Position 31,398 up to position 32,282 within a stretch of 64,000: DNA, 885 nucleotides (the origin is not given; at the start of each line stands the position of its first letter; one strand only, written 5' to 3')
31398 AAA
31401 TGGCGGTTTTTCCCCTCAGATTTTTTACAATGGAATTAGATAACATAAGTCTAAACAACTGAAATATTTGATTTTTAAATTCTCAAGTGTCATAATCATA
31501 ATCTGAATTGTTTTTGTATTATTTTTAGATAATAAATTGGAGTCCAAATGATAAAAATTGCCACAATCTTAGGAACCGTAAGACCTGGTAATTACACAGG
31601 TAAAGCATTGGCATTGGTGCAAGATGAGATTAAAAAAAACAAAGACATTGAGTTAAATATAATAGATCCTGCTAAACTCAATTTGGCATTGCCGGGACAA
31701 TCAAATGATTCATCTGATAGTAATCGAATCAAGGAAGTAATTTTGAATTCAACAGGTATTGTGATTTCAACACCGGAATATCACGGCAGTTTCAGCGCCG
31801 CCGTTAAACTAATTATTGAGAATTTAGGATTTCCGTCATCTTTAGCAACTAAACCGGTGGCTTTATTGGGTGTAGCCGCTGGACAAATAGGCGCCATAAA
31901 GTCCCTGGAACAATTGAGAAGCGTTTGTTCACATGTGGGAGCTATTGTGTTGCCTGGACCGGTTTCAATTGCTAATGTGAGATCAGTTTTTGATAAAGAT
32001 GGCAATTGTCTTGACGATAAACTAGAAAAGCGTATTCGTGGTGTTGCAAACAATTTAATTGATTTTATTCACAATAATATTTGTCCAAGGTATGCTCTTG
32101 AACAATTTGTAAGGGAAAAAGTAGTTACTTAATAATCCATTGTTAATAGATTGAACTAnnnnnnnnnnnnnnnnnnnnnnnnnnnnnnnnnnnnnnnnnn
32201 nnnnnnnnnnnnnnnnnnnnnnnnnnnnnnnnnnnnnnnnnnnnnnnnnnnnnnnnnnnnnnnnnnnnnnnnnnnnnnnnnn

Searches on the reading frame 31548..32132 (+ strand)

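Call 15: search_protein_families(library=ncbifam, proteins=[window:31548-32132:+], max_evalue=0.01)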
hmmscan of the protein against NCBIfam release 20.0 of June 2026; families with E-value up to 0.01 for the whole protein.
window:31548-32132:+ (194 aa): 5 families
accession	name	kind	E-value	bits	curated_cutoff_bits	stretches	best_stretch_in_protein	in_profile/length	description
TIGR03566.1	FMN_reduc_MsuE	equivalog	1.1e-09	38.3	212.5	1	7-176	5-173/174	FMN reductase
TIGR02690.1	resist_ArsH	equivalog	3.9e-09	36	292.25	1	20-173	44-199/219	arsenical resistance protein ArsH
TIGR04037.1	LLM_duo_CE1759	subfamily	2.8e-05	23.9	175.9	1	55-176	60-175/199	CE1759 family FMN reductase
TIGR03567.1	FMN_reduc_SsuE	equivalog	0.00016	21.6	164.05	1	50-169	48-167/171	NADPH-dependent FMN reductase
NF007859.0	PRK10569.1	equivalog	0.00035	20.4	225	1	53-116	52-113/191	NADPH-dependent FMN reductase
